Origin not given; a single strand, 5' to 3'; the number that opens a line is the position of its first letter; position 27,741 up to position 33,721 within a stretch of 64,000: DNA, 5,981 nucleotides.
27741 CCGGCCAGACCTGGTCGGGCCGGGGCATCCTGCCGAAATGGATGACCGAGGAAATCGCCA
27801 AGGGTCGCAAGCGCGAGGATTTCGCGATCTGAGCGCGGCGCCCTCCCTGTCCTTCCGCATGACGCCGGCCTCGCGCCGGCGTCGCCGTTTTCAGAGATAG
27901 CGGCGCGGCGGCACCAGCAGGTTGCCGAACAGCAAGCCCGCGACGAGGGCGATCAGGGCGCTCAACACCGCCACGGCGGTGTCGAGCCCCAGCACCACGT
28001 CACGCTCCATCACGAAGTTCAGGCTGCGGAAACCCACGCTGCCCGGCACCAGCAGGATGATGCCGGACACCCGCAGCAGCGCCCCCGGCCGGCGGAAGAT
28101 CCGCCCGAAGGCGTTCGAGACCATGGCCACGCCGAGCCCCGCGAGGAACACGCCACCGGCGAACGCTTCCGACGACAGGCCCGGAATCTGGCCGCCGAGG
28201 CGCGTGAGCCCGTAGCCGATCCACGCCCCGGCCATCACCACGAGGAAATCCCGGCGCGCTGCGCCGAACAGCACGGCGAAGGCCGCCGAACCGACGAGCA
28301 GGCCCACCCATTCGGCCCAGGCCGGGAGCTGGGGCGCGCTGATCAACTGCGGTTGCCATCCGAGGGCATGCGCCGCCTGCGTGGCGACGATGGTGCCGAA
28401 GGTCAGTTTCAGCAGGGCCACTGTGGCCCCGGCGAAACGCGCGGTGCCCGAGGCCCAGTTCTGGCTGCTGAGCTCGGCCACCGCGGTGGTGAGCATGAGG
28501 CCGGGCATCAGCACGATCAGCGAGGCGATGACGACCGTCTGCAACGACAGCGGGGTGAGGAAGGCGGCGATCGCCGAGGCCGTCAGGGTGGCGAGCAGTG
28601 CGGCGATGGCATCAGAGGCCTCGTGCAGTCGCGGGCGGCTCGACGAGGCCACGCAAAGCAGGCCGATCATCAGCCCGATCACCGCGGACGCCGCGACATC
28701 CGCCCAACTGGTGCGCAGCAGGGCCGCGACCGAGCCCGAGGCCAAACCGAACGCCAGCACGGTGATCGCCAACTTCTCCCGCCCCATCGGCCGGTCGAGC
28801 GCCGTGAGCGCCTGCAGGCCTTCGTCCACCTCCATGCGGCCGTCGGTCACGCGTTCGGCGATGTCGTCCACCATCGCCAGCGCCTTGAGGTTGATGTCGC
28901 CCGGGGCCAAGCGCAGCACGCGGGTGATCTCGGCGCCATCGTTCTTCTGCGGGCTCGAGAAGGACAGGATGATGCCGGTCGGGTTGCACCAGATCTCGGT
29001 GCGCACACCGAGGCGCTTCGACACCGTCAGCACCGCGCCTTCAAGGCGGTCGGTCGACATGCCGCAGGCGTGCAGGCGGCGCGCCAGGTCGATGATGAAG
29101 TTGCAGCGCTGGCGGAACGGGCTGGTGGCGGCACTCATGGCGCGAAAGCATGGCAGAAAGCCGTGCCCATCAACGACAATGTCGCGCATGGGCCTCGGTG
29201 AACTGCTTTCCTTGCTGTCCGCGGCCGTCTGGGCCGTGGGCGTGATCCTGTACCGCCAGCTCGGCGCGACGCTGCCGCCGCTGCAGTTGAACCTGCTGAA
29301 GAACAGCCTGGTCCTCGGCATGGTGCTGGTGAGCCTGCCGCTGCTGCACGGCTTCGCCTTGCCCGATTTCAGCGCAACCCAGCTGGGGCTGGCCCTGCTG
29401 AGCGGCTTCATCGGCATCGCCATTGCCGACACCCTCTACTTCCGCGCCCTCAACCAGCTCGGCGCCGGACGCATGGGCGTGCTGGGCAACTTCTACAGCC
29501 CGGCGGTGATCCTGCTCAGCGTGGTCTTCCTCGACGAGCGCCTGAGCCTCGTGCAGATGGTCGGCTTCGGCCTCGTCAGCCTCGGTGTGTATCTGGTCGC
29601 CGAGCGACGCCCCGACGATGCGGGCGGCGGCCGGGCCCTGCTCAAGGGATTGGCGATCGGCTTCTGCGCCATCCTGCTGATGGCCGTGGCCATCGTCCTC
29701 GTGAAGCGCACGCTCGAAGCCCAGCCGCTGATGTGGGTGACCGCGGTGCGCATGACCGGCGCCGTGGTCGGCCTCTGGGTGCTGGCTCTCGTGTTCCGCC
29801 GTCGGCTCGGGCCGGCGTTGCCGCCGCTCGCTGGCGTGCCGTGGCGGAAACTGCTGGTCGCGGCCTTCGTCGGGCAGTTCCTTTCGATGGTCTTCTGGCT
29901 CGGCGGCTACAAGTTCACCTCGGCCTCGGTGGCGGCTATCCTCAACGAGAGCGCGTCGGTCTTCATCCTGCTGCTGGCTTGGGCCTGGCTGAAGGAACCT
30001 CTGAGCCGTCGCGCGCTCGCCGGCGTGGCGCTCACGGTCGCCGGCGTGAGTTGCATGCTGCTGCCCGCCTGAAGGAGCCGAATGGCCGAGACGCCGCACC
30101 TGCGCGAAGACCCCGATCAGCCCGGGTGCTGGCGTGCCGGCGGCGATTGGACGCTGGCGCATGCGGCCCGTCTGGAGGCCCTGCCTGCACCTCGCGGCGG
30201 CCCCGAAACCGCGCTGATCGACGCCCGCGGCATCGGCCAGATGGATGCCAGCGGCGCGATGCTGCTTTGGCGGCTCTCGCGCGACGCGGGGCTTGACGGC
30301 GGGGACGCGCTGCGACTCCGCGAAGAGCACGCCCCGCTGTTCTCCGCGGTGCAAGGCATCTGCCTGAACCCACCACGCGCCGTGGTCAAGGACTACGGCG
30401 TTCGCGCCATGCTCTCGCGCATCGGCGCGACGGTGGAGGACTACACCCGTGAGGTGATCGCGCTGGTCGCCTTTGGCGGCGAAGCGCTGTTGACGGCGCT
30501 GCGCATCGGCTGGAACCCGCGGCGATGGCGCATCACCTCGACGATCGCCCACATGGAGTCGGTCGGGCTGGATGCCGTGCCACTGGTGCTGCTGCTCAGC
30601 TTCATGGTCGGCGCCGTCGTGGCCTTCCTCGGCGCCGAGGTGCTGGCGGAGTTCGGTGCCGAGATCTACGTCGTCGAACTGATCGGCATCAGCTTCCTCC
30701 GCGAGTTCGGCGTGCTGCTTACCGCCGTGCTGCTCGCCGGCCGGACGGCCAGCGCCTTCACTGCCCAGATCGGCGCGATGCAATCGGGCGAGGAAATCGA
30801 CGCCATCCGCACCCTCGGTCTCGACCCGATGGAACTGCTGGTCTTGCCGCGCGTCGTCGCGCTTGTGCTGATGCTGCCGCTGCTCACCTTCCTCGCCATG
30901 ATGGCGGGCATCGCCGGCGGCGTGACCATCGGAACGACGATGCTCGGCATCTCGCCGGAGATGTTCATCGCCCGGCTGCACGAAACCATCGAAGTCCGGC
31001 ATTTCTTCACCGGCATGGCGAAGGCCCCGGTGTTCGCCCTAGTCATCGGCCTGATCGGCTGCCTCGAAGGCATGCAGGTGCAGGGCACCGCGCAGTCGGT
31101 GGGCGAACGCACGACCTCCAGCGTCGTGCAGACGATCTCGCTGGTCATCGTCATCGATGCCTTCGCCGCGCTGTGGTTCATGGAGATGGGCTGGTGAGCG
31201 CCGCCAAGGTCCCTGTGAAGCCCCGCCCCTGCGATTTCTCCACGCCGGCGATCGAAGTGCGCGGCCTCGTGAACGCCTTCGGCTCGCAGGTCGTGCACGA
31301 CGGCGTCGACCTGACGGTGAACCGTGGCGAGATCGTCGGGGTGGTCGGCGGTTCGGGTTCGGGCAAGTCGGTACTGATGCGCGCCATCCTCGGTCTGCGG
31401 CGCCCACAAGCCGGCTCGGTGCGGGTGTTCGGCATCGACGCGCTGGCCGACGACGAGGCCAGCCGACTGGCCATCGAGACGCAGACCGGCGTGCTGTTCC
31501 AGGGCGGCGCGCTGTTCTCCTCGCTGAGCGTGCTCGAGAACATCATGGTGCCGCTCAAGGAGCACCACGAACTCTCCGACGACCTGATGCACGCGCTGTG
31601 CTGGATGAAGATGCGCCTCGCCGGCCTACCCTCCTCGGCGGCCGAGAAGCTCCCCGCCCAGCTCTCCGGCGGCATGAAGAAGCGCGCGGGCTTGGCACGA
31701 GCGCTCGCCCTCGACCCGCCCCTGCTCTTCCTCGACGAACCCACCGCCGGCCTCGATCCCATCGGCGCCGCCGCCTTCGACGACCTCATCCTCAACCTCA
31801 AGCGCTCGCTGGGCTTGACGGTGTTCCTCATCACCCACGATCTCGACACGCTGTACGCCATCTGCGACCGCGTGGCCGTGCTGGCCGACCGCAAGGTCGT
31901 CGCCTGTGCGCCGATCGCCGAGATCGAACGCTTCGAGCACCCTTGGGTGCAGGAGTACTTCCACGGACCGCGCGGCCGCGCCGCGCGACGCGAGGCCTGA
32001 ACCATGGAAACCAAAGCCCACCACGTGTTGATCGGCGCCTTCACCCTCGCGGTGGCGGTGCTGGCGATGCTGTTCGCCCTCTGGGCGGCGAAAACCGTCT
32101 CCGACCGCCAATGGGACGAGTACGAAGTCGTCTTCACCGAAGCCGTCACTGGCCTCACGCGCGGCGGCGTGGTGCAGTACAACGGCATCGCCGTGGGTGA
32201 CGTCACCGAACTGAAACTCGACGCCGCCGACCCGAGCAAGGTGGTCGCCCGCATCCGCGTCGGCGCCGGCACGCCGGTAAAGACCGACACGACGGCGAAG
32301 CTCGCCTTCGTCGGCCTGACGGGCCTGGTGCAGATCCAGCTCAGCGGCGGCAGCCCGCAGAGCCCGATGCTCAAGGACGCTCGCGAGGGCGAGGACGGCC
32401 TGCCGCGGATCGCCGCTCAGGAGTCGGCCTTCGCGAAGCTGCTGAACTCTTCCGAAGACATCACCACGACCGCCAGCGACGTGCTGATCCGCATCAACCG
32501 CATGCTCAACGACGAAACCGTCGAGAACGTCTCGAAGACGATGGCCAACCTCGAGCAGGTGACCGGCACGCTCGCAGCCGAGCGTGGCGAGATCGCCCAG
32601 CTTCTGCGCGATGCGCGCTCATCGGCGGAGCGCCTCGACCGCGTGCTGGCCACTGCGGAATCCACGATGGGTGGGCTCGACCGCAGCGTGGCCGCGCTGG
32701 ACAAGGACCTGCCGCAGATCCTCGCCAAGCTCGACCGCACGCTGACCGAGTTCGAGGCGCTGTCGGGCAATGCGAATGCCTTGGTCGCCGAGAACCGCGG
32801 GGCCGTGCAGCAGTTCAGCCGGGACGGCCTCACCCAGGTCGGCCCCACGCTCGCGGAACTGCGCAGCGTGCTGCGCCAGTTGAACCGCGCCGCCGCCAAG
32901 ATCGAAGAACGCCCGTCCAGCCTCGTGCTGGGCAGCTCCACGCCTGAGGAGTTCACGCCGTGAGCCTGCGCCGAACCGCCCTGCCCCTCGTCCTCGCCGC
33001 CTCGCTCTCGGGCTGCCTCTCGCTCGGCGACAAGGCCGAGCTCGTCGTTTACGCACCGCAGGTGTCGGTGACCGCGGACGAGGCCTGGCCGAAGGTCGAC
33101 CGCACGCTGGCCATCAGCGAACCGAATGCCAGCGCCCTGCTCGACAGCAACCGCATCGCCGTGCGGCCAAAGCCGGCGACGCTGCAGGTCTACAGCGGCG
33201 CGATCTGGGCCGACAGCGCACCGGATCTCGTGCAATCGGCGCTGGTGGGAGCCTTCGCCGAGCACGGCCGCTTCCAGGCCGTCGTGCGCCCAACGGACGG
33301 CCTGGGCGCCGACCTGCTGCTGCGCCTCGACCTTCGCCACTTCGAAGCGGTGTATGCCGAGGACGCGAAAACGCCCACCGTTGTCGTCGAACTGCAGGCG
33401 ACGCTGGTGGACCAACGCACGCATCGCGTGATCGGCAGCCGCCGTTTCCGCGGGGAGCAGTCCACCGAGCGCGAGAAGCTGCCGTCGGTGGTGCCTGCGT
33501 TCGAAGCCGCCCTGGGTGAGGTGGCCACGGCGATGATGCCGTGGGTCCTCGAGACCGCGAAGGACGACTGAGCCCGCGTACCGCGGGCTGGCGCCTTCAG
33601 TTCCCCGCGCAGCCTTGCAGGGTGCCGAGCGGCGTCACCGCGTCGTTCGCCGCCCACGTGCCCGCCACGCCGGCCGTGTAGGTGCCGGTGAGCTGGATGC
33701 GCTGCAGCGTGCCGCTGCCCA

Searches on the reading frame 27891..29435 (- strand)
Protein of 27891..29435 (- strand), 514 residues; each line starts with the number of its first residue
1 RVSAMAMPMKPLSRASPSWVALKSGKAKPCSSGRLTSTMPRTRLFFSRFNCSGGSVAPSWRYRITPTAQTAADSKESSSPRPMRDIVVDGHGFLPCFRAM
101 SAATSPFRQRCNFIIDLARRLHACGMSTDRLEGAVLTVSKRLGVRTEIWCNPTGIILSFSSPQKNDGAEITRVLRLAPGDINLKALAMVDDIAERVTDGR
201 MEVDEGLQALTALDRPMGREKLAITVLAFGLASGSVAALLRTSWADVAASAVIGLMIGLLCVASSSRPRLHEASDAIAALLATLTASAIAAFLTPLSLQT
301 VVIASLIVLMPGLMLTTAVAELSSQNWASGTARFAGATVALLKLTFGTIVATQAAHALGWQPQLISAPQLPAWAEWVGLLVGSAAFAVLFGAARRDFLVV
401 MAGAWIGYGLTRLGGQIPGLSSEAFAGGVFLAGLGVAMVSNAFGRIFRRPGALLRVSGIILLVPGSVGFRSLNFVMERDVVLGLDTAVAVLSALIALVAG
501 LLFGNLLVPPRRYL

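Call 15: search_protein_families(library=pfam, proteins=[window:27891-29435:-], max_evalue=0.001)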
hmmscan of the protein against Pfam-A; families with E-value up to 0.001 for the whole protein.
window:27891-29435:- (514 aa): 2 families
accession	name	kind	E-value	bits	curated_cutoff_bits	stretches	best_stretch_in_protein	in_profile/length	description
PF06738.18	ThrE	-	1.3e-54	185.7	26.3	2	113-353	2-239/241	Putative threonine/serine exporter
PF12821.13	ThrE_2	-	4.9e-15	56.4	27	1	379-504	5-126/129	Threonine/Serine exporter, ThrE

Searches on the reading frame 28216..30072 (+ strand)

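Call 15: search_protein_families(library=pfam, proteins=[window:28216-30072:+], max_evalue=0.001)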
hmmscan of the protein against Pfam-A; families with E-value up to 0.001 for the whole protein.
window:28216-30072:+ (618 aa): 1 family
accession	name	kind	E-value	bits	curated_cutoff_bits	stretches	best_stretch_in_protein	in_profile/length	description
PF00892.27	EamA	-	9e-35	120.3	28.2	2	477-615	2-134/135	EamA-like transporter family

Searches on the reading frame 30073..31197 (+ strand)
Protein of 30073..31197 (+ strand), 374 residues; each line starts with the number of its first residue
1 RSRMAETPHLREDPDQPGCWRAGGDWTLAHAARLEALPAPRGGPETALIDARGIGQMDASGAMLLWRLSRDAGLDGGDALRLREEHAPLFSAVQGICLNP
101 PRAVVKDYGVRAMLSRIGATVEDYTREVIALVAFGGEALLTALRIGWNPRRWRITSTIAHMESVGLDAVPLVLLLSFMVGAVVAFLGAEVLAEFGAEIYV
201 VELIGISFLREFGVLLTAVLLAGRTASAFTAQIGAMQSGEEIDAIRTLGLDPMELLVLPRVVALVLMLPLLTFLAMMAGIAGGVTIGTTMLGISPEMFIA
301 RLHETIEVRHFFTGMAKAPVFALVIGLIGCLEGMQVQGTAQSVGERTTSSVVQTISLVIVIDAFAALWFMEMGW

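Call 15: search_protein_families(library=pfam, proteins=[window:30073-31197:+], max_evalue=0.001)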
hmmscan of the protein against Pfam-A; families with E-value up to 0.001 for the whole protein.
window:30073-31197:+ (374 aa): 1 family
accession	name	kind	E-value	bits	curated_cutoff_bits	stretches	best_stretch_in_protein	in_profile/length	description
PF02405.21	MlaE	-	1.7e-69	234.1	22.5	1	158-366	2-210/212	Permease MlaE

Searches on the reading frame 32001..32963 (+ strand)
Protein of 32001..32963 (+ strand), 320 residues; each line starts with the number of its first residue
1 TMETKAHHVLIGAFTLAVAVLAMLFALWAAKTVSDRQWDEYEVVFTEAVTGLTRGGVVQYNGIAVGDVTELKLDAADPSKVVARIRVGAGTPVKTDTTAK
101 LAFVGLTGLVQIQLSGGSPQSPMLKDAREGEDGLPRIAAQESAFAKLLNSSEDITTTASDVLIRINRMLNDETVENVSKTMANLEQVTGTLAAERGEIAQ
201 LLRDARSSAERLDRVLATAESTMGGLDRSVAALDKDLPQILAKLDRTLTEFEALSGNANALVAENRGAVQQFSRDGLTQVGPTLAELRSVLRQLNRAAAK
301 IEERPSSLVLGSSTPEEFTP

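Call 15: search_protein_families(library=pfam, proteins=[window:32001-32963:+], max_evalue=0.001)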
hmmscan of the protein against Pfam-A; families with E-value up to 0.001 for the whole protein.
window:32001-32963:+ (320 aa): 2 families
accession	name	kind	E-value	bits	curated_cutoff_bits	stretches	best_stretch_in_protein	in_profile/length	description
PF02470.25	MlaD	-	1.8e-11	44.5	25.1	1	41-117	5-81/81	MlaD protein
PF06103.16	DUF948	-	0.00067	20.2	37.2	0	215-259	20-64/89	Bacterial protein of unknown function (DUF948)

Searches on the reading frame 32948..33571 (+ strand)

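Call 15: search_protein_families(library=pfam, proteins=[window:32948-33571:+], max_evalue=0.001)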
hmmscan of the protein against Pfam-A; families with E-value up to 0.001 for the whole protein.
window:32948-33571:+ (207 aa): 1 family
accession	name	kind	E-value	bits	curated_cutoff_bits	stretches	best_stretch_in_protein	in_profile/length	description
PF03886.18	ABC_trans_aux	-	1.7e-18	67.2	26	1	36-196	5-160/161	ABC-type transport auxiliary lipoprotein component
